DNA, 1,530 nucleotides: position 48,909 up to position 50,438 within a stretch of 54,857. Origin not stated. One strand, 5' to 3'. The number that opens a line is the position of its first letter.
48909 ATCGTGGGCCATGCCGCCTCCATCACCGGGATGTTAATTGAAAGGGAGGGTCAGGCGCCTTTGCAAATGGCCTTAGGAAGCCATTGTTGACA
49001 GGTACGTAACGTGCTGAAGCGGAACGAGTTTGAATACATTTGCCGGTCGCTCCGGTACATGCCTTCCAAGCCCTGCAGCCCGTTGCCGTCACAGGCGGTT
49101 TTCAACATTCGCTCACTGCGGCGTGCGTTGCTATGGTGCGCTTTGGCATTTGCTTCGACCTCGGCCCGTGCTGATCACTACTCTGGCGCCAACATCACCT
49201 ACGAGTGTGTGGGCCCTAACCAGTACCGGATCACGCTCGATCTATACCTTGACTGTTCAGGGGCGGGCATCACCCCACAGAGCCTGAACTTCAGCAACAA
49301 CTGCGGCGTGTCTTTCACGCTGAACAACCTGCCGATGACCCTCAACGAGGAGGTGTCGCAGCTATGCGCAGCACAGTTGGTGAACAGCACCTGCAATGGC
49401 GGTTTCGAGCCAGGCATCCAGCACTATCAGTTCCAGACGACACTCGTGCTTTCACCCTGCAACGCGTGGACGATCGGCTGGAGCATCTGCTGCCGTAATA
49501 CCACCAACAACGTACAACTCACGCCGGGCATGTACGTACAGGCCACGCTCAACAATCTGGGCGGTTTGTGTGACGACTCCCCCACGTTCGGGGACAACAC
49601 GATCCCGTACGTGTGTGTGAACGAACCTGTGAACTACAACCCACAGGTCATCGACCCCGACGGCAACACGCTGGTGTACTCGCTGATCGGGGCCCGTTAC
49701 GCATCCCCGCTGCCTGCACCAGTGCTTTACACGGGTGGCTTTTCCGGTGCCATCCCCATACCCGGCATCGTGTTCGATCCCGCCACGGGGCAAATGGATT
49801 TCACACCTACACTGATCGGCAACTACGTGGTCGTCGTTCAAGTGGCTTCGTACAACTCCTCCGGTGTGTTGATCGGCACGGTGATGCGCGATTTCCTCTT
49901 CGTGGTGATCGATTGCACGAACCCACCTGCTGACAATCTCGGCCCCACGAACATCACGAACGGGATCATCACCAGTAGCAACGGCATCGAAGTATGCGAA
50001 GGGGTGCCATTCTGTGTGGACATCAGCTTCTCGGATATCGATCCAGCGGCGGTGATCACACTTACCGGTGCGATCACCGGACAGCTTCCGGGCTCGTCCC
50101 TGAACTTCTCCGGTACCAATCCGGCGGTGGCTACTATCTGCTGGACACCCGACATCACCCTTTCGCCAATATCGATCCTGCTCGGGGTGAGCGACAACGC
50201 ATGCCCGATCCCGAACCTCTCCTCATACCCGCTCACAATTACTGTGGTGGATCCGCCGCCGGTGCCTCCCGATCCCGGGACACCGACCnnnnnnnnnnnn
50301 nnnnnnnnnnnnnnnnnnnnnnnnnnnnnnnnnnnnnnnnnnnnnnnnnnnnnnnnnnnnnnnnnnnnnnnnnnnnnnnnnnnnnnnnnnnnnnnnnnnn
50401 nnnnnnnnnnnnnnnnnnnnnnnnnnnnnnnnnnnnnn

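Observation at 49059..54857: Giant open-ended repeat-protein gene that the supplied ORF track does not list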

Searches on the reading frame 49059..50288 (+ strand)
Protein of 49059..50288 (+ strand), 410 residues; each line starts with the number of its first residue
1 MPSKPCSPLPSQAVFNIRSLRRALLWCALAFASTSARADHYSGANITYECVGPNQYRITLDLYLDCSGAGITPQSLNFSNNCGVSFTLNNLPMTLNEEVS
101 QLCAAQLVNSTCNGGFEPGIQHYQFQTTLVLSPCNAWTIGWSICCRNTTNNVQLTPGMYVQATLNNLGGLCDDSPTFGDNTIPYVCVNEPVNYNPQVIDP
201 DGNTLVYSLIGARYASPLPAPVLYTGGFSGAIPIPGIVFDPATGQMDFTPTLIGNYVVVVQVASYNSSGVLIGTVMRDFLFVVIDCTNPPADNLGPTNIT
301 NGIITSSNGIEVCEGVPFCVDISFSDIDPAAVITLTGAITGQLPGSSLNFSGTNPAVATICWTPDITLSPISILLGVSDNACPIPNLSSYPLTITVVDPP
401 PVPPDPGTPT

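Call 11: search_protein_families(library=pfam, proteins=[window:49059-50288:+], max_evalue=10)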
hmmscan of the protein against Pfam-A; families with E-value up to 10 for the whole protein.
seq(410 aa): 0 families

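Call 12: search_protein_families(library=ncbifam, proteins=[window:49059-50288:+], max_evalue=10)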
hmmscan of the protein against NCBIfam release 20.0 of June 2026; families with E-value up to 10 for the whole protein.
seq(410 aa): 1 family
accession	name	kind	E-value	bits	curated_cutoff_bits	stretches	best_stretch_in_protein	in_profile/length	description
NF007252.0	PRK09699.1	equivalog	0.056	12.7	396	1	273-359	27-108/326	D-allose ABC transporter permease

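Call 14: find_homologous_proteins(query=window:49059-50288:+)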
Query seq(410 aa) (410 aa): 203 proteins with E <= 0.001 among 5280 candidates; the best 120 are listed.
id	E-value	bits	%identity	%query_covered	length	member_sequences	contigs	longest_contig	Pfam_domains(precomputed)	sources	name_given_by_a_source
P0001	3.6e-179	614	68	95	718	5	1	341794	-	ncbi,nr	ncbi:MAG: hypothetical protein IPG92_02075 [Flavobacteriales bacterium]|nr:hypothetical protein [Fla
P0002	2.5e-173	595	68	92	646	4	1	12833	-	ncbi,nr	ncbi:MAG: hypothetical protein JNM49_04860, partial [Flavobacteriales bacterium]|nr:hypothetical pro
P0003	1.0e-167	577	64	95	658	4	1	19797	PF12191.14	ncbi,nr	ncbi:MAG TPA: hypothetical protein PKY96_10270, partial [Flavobacteriales bacterium]|nr:hypothetical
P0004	2.1e-144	500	57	95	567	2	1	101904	-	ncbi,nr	ncbi:MAG TPA: hypothetical protein PLB89_06925, partial [Flavobacteriales bacterium]|nr:hypothetical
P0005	1.2e-143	497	58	95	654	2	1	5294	-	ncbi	-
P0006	2.6e-143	496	58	95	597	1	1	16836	-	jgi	jgi:hypothetical protein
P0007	1.6e-136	474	61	87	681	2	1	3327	-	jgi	-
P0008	1.6e-135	470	58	91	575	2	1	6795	-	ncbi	-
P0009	1.7e-134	467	56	92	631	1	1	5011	-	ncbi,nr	ncbi:MAG: hypothetical protein KF797_12820, partial [Flavobacteriales bacterium]|nr:hypothetical pro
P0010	3.3e-134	466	55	95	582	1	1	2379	-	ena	-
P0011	8.9e-134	465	57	91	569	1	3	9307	-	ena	-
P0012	2.1e-132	460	55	92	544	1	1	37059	-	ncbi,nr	ncbi:MAG: hypothetical protein KDB97_07800, partial [Flavobacteriales bacterium]|nr:hypothetical pro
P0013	5.1e-132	459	58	87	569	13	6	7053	-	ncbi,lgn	-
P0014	1.9e-131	457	56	91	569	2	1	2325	-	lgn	-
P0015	4.2e-130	453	56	95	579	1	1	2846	-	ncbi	-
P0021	1.2e-126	441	52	92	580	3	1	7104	-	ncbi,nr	ncbi:MAG: hypothetical protein KDB84_02700 [Flavobacteriales bacterium]|nr:hypothetical protein [Fla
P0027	4.4e-125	436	53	90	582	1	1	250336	-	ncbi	ncbi:MAG: Ig domain-containing protein [Flavobacteriales bacterium]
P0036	3.3e-123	430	54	90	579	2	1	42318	-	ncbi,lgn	-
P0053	2.5e-116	407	52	93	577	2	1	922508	-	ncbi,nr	ncbi:MAG: hypothetical protein IPL52_14485 [Flavobacteriales bacterium]|nr:hypothetical protein [Fla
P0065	1.4e-109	385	53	82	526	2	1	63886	-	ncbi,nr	ncbi:MAG TPA: hypothetical protein PKY96_01000 [Flavobacteriales bacterium]|nr:hypothetical protein 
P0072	8.0e-104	366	47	93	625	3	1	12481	PF18962.8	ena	-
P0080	5.9e-101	357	46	91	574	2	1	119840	-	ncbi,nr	ncbi:MAG: hypothetical protein JNM62_16855 [Flavobacteriales bacterium]|nr:hypothetical protein [Fla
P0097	5.2e-96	340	44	97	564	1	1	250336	-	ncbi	ncbi:MAG: hypothetical protein R2817_11750 [Flavobacteriales bacterium]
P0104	4.8e-94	334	45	93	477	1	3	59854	PF18962.8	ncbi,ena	-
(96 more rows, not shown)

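Call 21: find_related_loci(query=A2, collection=genome_contigs, flank=10000)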
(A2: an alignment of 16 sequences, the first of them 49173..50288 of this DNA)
Query A2 (372 aa) in genome_contigs; peptide patterns used: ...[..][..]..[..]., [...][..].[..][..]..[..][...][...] (x = any residue, [..] = any of these).
225 stretches matched a pattern; 86 encode a relative of the query (tblastn E <= 1e-3); the best 80 are kept; 80 distinct loci.
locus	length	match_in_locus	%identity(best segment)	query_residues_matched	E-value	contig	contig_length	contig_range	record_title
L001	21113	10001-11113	81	1-371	0e+0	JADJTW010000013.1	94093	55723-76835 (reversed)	MAG: Flavobacteriales bacterium isolate Hirt_18-Q3-R61-65_BATAC.102 tig00021662-10-942130, whole genome shotgun sequence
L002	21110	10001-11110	73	1-370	0e+0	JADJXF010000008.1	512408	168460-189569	MAG: Flavobacteriales bacterium isolate Kalu_18-Q3-R12-55_MAXAC.064 tig00002274-10-5126620, whole genome shotgun sequenc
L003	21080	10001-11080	74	1-360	0e+0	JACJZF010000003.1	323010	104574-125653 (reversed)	MAG: Flavobacteriales bacterium isolate HK-STAS-BACT-57 HK-STAS-BACT-57_3, whole genome shotgun sequence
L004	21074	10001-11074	71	1-358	2e-173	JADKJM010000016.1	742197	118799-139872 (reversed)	MAG: Flavobacteriales bacterium isolate Vibo_18-Q3-R45-57_BATAC.153 tig00177804-10-7426140, whole genome shotgun sequenc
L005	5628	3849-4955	68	1-369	6e-174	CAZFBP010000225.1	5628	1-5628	MAG TPA_asm: uncultured Chryseobacterium sp. isolate binchicken_co16_2 genome assembly, contig: NODE_23623_length_5628_c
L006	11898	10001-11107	67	1-369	7e-171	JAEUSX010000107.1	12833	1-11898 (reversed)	MAG: Flavobacteriales bacterium isolate new MAG-314 k141_644093, whole genome shotgun sequence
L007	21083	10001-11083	70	1-359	2e-170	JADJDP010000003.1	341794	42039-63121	MAG: Flavobacteriales bacterium isolate Aved_18-Q3-R54-62_MAXAC.228_sub tig00010832-10-3422290, whole genome shotgun seq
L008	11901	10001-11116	66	1-372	4e-167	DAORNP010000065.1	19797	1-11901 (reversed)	MAG TPA_asm: Flavobacteriales bacterium isolate AMR_MDS_5444 NODE_2115_length_19797_cov_3.019299, whole genome shotgun s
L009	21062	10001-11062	68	1-356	5e-165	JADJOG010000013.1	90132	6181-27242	MAG: Flavobacteriales bacterium isolate Fred_18-Q3-R57-64_BAT3C.352 tig00022679-10-905090, whole genome shotgun sequence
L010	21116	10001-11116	66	1-372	1e-163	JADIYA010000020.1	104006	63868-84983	MAG: Flavobacteriales bacterium isolate AalE_18-Q3-R2-46_BAT3C.189 tig00011001-10-1041580, whole genome shotgun sequence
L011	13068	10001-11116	65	1-372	5e-159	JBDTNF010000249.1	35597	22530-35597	MAG: Flavobacteriales bacterium isolate cluster3_bin.144 NODE_3310_length_35597_cov_7.631563, whole genome shotgun seque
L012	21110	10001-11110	60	1-370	8e-155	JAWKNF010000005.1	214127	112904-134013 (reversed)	MAG: Flavobacteriales bacterium isolate ABC1.8 ABC1.8.fa-5, whole genome shotgun sequence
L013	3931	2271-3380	60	1-370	7e-159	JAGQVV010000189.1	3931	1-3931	MAG: Flavobacteriales bacterium isolate HKST-UBA112 2012-05-30_1_(paired)_contig_123862, whole genome shotgun sequence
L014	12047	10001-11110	62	2-371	7e-149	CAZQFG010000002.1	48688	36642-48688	MAG TPA_asm: uncultured Chryseobacterium sp. isolate SRP107338_co1_43 genome assembly, contig: NODE_372_length_48688_cov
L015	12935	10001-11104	60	2-369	1e-147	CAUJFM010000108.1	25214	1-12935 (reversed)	MAG: Bacteroidota bacterium isolate KLAP54 genome assembly, contig: KLAP54_653583, whole genome shotgun sequence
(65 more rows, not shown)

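Call 25: search_protein_families(library=pfam, proteins=[L003:17264-18763:+, L003:18803-19522:+, L003:19129-20862:+, L003:19348-20604:-], max_evalue=0.01)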
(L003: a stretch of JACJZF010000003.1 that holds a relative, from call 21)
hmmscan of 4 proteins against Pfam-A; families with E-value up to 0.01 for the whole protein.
L003:17264-18763:+ (499 aa): 4 families
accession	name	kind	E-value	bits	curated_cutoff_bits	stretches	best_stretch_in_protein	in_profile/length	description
PF13585.12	CHU_C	-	6.9e-10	39.4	27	1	410-481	3-73/86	CHU_C Type IX secretion signal domain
PF18911.6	PKD_4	-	5.7e-09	36.3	27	1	246-312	14-80/85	PKD domain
PF00801.26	PKD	-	3.1e-05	24.3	23.5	1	267-312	31-77/80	PKD domain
PF16820.11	PKD_3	-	0.0011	19.2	26.3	0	267-301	34-67/68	PKD-like domain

L003:18803-19522:+ (239 aa): 3 families
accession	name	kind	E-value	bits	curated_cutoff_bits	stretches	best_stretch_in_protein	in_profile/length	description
PF00535.33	Glycos_transf_2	-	9.7e-29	100.9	23.3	1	6-171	2-165/168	Glycosyl transferase family 2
PF13641.12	Glyco_tranf_2_3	-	4.1e-09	37.2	27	1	5-70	4-71/230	Glycosyltransferase like family 2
PF10111.15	Glyco_tranf_2_2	-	0.00017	21.6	27.3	1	6-103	2-99/276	Glycosyltransferase like family 2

L003:19129-20862:+ (577 aa): 1 family
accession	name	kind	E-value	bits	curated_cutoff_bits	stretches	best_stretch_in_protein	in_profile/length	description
PF01979.26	Amidohydro_1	-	2.2e-21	76.9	25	1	185-558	2-345/345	Amidohydrolase family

L003:19348-20604:- (418 aa): 0 families

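Call 26: search_protein_families(library=ncbifam, proteins=[L003:17264-18763:+, L003:18803-19522:+, L003:19129-20862:+, L003:19348-20604:-], max_evalue=0.01)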
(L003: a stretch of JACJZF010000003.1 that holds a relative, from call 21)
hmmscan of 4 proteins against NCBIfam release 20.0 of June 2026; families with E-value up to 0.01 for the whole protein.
L003:17264-18763:+ (499 aa): 1 family
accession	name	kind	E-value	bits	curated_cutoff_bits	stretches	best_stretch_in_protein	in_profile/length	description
TIGR04131.1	Bac_Flav_CTERM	domain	4.8e-08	33.1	35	1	410-499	3-85/85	T9SS type B sorting domain-containing protein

L003:18803-19522:+ (239 aa): 16 families
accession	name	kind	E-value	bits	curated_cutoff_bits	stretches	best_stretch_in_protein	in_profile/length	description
NF058614.1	PPMAGASynPpgS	equivalog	2.4e-18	66.4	370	1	6-221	4-210/226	polyprenyl-phospho-N-acetylgalactosaminyl synthase PpgS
TIGR04182.1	glyco_TIGR04182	equivalog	8.2e-14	51.7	325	1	6-216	4-200/293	S-layer glycoprotein N-glycosyltransferase AglJ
NF007986.1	PRK10714.1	equivalog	6.4e-12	45.1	529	1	6-218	10-211/316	undecaprenyl-phosphate 4-deoxy-4-formamido-L-arabinose transferase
TIGR03937.1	PgaC_IcaA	equivalog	1.6e-10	40.5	422.3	1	6-81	49-124/407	poly-beta-1,6-N-acetyl-D-glucosamine synthase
NF047588.1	GlcsyltransPgfSStrep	equivalog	5.2e-10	39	500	1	6-173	5-167/308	glycosyltransferase PgfS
TIGR04283.1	glyco_like_mftF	equivalog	3e-09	36.8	182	1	6-53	3-51/221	TIGR04283 family arsenosugar biosynthesis glycosyltransferase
TIGR03469.1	HpnB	hypoth_equivalog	3.7e-09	36.1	379.25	1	2-118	44-168/386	hopene-associated glycosyltransferase HpnB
NF041391.1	DPhHxTase_Halo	equivalog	2.4e-07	29.9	375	1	10-216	3-191/213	dolichyl-phosphate hexose transferase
NF041875.1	EPS_EpsD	equivalog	2e-06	27.4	370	1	6-55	3-55/325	exopolysaccharide biosynthesis glycosyltransferase EpsD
NF045692.1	OglycostaseCruG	equivalog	3.3e-06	26.3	600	1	6-116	45-158/386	2'-O-glycosyltransferase CruG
NF047683.1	TeichurnBiosyTuaG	equivalog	2.8e-05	23.9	400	1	5-103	9-104/252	teichuronic acid biosynthesis protein TuaG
NF007482.0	PRK10073.1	equivalog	2.9e-05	23.2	423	1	6-100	10-100/334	glycosyltransferase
NF053846.1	glyco_with_XrtP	equivalog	8.3e-05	21.4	520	1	7-73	46-114/440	XrtP-associated glycosyltransferase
NF038302.1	EPS_HpsE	equivalog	0.00073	18.6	300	1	6-61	5-64/307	hormogonium polysaccharide biosynthesis glycosyltransferase HpsE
NF050050.1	ProtGlycPglI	equivalog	0.0028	17.1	500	1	2-55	2-56/306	GalNAc(5)-diNAcBac-PP-undecaprenol beta-1,3-glucosyltransferase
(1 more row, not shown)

L003:19129-20862:+ (577 aa): 50 families (the best 25 are shown)
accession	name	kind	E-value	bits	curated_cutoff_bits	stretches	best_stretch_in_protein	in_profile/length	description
NF006688.0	PRK09236.1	equivalog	5.4e-199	661.5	535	1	133-577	1-444/444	dihydroorotase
NF005751.0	PRK07575.1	equivalog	1.2e-137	458.9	529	1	133-576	2-437/440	dihydroorotase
NF006559.0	PRK09060.1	equivalog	5.3e-109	364.5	482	1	135-576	6-439/444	dihydroorotase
NF002668.0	PRK02382.1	equivalog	3.6e-95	319.2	452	1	139-562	4-414/436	dihydroorotase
TIGR00857.1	pyrC_multi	subfamily_domain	1.4e-88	297.6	279.05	1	149-561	3-411/412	dihydroorotase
NF004839.0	PRK06189.1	equivalog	7.9e-85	285.2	631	1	135-572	4-444/451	allantoinase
TIGR03178.1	allantoinase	equivalog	3.5e-79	266.7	357.85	1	136-573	2-439/441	allantoinase AllB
NF003271.0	PRK04250.1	equivalog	1.3e-66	224.9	405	1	135-574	3-403/407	dihydroorotase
NF006836.0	PRK09357.1-1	equivalog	1.4e-64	218.4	538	1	135-565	3-430/432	dihydroorotase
NF006837.0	PRK09357.1-2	equivalog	5.3e-64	216.4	575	1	136-562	3-425/428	dihydroorotase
NF006839.0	PRK09357.1-4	equivalog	3.7e-59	200.4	576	1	139-560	5-421/422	dihydroorotase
TIGR02033.1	D-hydantoinase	equivalog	3.9e-59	200.8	393.25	1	137-565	2-443/454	dihydropyrimidinase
NF006844.0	PRK09357.2-5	equivalog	1.4e-58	198.9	701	2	359-561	222-422/422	dihydroorotase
NF006841.0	PRK09357.2-2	equivalog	1.5e-57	195.2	640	2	359-560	217-418/421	dihydroorotase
NF001541.2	PRK00369.1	equivalog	1.6e-52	178.3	310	1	156-565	16-389/400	dihydroorotase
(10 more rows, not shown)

L003:19348-20604:- (418 aa): 0 families

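Call 27: predict_structure(alignment_id=A1)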
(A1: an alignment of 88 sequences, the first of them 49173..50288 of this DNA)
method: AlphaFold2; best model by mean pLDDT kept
length: 372 residues; sequences in the alignment: 88
mean_pLDDT: 90.9   pTM: 0.82
mean pLDDT of the five models: 90.9, 90.9, 89.9, 89.5, 88.8
residues with pLDDT >= 90: 256; 70-90: 108; 50-70: 8; < 50: 0
segments of 3 or more residues with pLDDT < 50: none
pLDDT, mean of each block of 10 residues (from residue 1): 91 95 93 94 95 97 88 92 96 92 91 90 93 90 89 90 93 87 93 96 93 95 95 95 90 89 91 94 94 85 83 93 93 88 84 90 71 57
secondary structure, 60 per line:
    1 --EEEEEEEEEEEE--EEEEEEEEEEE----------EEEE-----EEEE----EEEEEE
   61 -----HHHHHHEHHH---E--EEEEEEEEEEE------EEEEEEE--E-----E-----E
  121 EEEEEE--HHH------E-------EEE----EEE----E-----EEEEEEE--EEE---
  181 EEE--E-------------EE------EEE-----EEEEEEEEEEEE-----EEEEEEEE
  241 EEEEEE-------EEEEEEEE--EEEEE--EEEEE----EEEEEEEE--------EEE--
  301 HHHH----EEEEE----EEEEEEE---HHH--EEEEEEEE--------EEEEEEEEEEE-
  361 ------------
elements in order: E3-14 E17-27 E38-41 E47-50 E55-60 H66-71 E82-92 E99-105 E120-126 E146-148 E153-155 E166-172 E175-177 E181-183 E208-210 E216-227 E233-246 E254-261 E264-268 E271-275 E280-287 E296-298 H301-304 E309-313 E318-324 E333-340 E349-359

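Call 32: fold_search(model_id=the predicted structure, library=pdb)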
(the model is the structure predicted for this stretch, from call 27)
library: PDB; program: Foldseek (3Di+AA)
matches with E <= 10: 1465; with E <= 0.001: 137
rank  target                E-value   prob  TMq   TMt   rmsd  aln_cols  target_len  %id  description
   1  1qz1                  1.4e-06  1.00  0.19  0.23  24.9       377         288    7  Crystal Structure of the Ig 1-2-3 fragment of NCAM (released 2003-11-04)
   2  6dms                  2.1e-06  1.00  0.19  0.10  26.5       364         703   13  Endo-fucoidan hydrolase MfFcnA4_H294Q from glycoside hydrolase family 107 (released 2018-10-03)
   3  2wcp                  2.2e-06  1.00  0.19  0.32  22.6       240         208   14  CRYSTAL STRUCTURE OF MOUSE CADHERIN-23 EC1-2 (released 2010-04-21)
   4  5uv6_A                2.7e-06  1.00  0.17  0.22  26.7       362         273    9  Crystal structure of human Opioid Binding Protein/Cell Adhesion Molecule Like (OPCML) (released 2018-03-21)
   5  6bwn                  2.8e-06  1.00  0.20  0.34  23.4       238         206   16  Crystal Structure of Mouse Protocadherin-15 EC6-7 (released 2018-12-19)
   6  4u7m                  2.8e-06  1.00  0.17  0.21  29.3       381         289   10  LRIG1 extracellular domain: Structure and Function Analysis (released 2015-04-08)
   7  4m00_A                3.0e-06  1.00  0.21  0.16  31.5       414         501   14  Crystal structure of the ligand binding region of staphylococcal adhesion SraP (released 2014-06-18)
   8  2xyc                  3.0e-06  1.00  0.20  0.24  21.4       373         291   12  CRYSTAL STRUCTURE OF NCAM2 IGIV-FN3I (released 2011-02-23)
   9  5erp_B                3.0e-06  1.00  0.20  0.17  33.6       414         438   11  Crystal structure of human Desmocollin-2 ectodomain fragment EC2-5 (released 2016-06-15)
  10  6eg0_B                3.4e-06  1.00  0.21  0.24  28.5       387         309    8  Crystal structure of Dpr4 Ig1-Ig2 in complex with DIP-Eta Ig1-Ig3 (released 2018-11-28)
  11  6dlh                  3.8e-06  1.00  0.19  0.10  26.8       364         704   13  Endo-fucoidan hydrolase MfFcnA4 from glycoside hydrolase family 107 (released 2018-10-03)
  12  4xxw_C                4.8e-06  1.00  0.19  0.33  23.4       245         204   13  Crystal structure of mouse Cadherin-23 EC1-2 and Protocadherin-15 EC1-2 splice variant (released 2016-05-04)
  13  2ill                  6.2e-06  1.00  0.20  0.35  21.7       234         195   13  Anomalous substructure of Titin-A168169 (released 2007-02-20)
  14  3mvs                  6.2e-06  1.00  0.19  0.32  22.4       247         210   14  Structure of the N-terminus of Cadherin 23 (released 2010-06-09)
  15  4aqe_A                7.2e-06  1.00  0.20  0.34  22.7       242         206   15  CRYSTAL STRUCTURE OF DEAFNESS ASSOCIATED MUTANT MOUSE CADHERIN-23 EC1- 2S70P AND PROTOCADHERIN-15 EC1-2 FORM I (released 2012-11-07)
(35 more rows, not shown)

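Call 64: search_solved_structures(query=A1, max_evalue=1)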
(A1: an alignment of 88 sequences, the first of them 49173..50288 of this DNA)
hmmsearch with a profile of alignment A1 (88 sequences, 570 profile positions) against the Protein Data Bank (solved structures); distinct sequences matched with E-value up to 1: 1.
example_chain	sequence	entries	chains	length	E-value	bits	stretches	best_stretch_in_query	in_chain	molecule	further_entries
9whd_A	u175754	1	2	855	0.18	13.5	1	379-552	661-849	GH167 glycoside hydrolase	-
